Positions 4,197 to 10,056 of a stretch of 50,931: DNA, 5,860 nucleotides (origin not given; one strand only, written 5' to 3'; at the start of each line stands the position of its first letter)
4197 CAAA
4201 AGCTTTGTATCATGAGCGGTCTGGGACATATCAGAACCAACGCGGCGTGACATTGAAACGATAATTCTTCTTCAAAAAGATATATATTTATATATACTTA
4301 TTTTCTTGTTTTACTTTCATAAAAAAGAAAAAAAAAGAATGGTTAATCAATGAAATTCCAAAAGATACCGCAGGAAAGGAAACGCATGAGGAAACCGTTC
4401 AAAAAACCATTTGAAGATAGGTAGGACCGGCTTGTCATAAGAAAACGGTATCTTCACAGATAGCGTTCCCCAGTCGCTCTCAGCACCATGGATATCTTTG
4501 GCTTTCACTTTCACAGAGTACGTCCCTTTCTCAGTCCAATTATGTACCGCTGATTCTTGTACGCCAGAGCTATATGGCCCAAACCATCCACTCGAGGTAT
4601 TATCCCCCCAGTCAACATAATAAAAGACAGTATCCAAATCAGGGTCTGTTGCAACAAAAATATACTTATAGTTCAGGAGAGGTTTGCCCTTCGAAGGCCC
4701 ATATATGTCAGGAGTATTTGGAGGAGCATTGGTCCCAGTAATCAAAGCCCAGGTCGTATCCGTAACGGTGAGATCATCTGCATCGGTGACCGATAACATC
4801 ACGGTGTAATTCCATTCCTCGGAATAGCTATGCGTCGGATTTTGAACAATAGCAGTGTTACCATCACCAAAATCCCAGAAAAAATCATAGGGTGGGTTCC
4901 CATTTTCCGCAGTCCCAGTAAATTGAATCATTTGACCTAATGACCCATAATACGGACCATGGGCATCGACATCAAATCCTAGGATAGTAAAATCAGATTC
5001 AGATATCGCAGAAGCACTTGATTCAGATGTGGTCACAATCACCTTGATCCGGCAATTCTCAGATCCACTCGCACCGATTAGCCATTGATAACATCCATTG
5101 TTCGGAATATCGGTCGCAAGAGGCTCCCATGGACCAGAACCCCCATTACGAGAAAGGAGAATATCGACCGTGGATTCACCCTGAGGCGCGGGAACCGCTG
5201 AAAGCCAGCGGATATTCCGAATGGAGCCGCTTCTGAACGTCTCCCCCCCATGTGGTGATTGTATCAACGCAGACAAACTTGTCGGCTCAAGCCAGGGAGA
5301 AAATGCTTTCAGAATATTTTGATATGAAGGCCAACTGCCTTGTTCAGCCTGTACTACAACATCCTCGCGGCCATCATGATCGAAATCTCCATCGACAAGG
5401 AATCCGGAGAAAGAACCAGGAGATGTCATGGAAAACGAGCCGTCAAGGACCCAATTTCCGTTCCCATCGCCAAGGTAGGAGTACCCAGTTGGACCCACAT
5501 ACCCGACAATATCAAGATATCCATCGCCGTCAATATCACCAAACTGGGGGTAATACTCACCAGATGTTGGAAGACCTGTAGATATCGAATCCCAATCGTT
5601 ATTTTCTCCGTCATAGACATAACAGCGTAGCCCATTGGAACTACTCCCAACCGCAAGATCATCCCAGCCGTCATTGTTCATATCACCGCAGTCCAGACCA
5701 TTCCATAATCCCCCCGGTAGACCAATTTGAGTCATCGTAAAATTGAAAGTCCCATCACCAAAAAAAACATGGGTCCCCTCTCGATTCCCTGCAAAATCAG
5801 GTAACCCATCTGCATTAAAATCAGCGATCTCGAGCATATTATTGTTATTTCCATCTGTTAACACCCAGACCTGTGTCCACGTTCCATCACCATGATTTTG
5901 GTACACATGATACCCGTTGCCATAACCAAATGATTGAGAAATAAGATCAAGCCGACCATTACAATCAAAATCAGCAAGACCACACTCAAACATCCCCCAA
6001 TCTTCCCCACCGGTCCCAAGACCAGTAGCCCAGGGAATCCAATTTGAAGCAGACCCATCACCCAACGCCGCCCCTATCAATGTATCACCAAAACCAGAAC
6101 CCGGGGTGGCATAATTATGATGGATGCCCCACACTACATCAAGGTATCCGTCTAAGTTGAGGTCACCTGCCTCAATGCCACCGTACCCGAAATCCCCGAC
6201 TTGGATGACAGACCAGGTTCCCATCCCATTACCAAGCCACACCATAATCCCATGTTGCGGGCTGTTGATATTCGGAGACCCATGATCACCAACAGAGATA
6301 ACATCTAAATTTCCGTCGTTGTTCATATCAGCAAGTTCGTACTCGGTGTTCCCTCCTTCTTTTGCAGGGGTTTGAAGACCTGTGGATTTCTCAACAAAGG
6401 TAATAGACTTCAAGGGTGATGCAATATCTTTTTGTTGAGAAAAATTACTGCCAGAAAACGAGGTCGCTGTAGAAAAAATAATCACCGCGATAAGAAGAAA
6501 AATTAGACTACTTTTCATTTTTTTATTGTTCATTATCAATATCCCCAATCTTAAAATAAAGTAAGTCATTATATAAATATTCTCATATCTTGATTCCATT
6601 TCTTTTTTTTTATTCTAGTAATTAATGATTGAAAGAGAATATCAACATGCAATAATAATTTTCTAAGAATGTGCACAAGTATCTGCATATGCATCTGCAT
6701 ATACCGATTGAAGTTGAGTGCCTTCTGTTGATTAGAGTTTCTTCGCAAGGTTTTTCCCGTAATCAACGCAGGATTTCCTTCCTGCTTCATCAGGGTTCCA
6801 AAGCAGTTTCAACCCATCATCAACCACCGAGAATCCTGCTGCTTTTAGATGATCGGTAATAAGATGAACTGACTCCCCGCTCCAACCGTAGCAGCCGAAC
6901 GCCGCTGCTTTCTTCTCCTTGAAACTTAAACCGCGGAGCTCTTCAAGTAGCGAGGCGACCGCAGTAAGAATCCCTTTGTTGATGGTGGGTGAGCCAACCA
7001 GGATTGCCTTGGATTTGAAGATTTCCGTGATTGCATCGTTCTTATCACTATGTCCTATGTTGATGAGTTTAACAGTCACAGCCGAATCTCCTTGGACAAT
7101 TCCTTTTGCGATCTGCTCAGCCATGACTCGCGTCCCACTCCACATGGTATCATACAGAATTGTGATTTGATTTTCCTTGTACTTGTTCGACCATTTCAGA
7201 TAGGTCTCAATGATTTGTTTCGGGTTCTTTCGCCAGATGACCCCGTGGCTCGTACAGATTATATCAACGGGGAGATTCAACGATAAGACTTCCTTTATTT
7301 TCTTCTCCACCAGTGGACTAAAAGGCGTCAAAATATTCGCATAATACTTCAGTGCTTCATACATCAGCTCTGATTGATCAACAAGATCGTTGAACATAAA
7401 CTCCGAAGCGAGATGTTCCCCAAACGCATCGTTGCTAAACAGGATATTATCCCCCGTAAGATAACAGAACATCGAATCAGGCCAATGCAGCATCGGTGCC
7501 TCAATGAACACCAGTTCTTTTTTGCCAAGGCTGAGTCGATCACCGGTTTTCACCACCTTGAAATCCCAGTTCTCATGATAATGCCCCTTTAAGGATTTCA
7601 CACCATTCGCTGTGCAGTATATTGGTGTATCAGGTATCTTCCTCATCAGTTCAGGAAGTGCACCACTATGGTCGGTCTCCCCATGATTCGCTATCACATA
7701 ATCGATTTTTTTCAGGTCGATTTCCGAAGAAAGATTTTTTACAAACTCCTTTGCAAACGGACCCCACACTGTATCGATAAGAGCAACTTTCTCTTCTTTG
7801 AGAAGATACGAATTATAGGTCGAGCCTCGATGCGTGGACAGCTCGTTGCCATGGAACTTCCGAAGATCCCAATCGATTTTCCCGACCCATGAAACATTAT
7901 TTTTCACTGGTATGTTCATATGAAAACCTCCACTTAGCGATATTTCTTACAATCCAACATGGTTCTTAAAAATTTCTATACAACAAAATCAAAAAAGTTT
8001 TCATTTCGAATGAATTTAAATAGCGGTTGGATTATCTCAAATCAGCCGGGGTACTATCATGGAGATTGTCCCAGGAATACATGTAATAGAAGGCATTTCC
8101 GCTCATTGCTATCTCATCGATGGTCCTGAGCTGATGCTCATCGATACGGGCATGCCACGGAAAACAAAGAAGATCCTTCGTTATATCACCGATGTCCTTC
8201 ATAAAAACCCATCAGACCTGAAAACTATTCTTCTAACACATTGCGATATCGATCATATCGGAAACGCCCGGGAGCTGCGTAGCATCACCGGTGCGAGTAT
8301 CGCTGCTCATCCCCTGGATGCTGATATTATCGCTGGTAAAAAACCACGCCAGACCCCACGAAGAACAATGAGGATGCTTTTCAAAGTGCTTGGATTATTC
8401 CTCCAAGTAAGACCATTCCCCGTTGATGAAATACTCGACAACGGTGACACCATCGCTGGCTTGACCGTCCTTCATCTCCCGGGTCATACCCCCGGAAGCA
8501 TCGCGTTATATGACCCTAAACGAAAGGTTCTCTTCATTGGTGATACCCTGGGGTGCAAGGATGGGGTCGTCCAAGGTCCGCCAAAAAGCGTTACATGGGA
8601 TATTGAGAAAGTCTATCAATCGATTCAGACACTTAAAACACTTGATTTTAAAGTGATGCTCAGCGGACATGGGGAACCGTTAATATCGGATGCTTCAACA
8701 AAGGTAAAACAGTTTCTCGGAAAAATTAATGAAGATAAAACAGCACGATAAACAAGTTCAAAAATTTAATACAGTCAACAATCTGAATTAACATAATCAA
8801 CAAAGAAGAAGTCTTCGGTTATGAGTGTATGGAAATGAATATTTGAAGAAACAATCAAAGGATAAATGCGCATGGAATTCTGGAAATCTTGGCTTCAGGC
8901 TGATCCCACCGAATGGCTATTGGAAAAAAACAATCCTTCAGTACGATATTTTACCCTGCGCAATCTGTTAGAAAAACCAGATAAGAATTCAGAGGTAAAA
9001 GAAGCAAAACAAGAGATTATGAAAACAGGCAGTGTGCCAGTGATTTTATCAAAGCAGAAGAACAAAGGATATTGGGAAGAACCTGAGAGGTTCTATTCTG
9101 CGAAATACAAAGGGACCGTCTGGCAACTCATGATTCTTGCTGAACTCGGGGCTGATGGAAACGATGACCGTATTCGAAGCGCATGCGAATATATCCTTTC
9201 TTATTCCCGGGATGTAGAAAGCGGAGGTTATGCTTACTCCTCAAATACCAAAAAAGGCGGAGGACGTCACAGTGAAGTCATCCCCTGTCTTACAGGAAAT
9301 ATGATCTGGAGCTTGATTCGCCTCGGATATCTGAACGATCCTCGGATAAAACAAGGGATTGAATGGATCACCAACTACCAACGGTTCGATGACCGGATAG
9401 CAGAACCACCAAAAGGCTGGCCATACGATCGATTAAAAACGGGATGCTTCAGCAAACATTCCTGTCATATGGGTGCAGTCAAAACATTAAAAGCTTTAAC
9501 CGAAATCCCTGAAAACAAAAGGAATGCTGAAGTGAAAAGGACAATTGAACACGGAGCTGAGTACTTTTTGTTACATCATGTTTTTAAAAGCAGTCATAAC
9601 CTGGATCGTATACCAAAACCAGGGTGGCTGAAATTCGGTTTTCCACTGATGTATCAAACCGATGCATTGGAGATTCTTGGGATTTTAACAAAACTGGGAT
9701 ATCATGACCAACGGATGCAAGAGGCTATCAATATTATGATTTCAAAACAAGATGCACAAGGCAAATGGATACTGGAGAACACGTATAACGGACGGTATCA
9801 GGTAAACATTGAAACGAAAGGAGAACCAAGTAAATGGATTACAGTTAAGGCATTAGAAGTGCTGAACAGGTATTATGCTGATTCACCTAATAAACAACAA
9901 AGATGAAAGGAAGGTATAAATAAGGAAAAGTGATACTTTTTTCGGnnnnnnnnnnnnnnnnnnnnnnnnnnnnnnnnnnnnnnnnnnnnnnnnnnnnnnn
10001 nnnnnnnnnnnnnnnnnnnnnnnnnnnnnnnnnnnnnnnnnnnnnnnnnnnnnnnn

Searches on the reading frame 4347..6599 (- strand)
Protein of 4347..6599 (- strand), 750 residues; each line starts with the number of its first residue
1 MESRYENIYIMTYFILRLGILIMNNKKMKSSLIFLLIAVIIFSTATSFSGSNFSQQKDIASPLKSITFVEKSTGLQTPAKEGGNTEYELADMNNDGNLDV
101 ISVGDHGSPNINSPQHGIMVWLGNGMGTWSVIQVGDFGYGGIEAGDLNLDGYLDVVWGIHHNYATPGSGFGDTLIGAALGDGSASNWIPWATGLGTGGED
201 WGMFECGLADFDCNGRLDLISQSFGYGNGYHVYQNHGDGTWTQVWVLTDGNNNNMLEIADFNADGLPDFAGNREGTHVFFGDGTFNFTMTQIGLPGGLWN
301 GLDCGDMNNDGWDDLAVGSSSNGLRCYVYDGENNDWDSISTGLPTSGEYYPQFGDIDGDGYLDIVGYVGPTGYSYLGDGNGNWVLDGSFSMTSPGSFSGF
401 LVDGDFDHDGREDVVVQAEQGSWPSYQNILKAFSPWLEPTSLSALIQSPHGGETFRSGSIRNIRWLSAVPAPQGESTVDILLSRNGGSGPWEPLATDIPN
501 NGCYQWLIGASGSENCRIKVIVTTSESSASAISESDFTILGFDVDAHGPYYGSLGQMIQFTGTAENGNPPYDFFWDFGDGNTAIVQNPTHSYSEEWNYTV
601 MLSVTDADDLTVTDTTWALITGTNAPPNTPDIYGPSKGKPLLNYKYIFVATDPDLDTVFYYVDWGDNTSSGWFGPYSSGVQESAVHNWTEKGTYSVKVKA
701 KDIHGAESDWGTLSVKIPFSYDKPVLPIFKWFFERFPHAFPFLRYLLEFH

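Call 50: search_protein_families(library=pfam, proteins=[window:4347-6599:-], max_evalue=0.00001)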
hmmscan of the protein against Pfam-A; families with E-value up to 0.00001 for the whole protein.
window:4347-6599:- (750 aa): 4 families
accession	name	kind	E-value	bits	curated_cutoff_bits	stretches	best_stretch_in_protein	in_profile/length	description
PF13517.12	FG-GAP_3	-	6.2e-29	100.8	26.9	4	306-365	1-60/61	FG-GAP-like repeat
PF18911.6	PKD_4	-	3.3e-15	56.3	27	1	552-613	14-78/85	PKD domain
PF01839.29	FG-GAP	-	9.3e-11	41.8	22.1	0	305-322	8-25/37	FG-GAP repeat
PF00801.26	PKD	-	3.2e-10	40.3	23.5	1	542-611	2-72/80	PKD domain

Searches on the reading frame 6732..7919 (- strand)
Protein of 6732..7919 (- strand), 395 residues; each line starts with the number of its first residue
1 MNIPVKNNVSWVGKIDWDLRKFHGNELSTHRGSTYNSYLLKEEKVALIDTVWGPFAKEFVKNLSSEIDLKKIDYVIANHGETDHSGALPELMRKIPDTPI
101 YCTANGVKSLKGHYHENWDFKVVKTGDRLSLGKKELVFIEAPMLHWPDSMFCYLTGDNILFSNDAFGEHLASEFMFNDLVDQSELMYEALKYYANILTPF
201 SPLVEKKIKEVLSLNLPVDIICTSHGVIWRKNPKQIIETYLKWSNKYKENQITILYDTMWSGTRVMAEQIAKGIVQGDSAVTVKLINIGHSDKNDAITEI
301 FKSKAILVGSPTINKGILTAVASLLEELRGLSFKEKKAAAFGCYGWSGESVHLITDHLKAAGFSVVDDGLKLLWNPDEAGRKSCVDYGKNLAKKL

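Call 50: search_protein_families(library=pfam, proteins=[window:6732-7919:-], max_evalue=0.00001)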
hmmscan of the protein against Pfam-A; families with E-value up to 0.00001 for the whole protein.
window:6732-7919:- (395 aa): 4 families
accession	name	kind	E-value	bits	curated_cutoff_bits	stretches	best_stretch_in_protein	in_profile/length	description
PF19583.5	ODP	-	9e-17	62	27.2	1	36-226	4-194/194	ODP family beta lactamase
PF00753.33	Lactamase_B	-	7.6e-16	59.1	22.7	1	35-225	6-196/196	Metallo-beta-lactamase superfamily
PF00258.30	Flavodoxin_1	-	2.5e-13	50.8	25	1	254-386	1-141/143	Flavodoxin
PF12706.13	Lactamase_B_2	-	3.1e-07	30.7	27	1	47-147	4-116/200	Beta-lactamase superfamily domain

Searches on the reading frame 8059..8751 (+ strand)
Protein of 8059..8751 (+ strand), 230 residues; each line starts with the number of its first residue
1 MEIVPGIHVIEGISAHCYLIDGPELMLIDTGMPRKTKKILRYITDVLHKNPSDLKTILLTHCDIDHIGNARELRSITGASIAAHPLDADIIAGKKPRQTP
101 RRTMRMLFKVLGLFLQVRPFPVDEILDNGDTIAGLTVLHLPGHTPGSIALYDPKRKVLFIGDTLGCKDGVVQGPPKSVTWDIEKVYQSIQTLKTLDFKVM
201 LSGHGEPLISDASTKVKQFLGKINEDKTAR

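Call 50: search_protein_families(library=pfam, proteins=[window:8059-8751:+], max_evalue=0.00001)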
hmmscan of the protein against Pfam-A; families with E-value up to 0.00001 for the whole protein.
window:8059-8751:+ (230 aa): 3 families
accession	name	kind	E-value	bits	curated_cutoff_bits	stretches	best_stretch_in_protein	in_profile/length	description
PF00753.33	Lactamase_B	-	6.6e-29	101.7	22.7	1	14-204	5-196/196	Metallo-beta-lactamase superfamily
PF19583.5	ODP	-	5.6e-09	36.6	27.2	0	15-91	3-79/194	ODP family beta lactamase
PF12706.13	Lactamase_B_2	-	6.3e-07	29.6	27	1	27-167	4-147/200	Beta-lactamase superfamily domain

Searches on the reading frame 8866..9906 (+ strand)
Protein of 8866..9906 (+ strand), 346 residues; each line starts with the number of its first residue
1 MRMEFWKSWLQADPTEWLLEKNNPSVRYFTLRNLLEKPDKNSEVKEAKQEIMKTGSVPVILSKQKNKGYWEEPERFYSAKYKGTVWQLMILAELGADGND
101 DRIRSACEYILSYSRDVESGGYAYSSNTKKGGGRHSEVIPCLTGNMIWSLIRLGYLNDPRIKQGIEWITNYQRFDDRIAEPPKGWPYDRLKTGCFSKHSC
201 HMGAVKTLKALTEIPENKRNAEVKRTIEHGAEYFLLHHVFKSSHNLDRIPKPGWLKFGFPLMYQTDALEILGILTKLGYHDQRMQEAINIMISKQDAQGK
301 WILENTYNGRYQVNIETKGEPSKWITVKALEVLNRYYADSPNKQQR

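Call 50: search_protein_families(library=pfam, proteins=[window:8866-9906:+], max_evalue=0.00001)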
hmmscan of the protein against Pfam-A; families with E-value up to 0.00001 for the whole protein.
window:8866-9906:+ (346 aa): 1 family
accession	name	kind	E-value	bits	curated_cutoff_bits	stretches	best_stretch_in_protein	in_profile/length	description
PF13243.12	SQHop_cyclase_C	-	3.1e-07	30.2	26.1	0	50-178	158-284/319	Squalene-hopene cyclase C-terminal domain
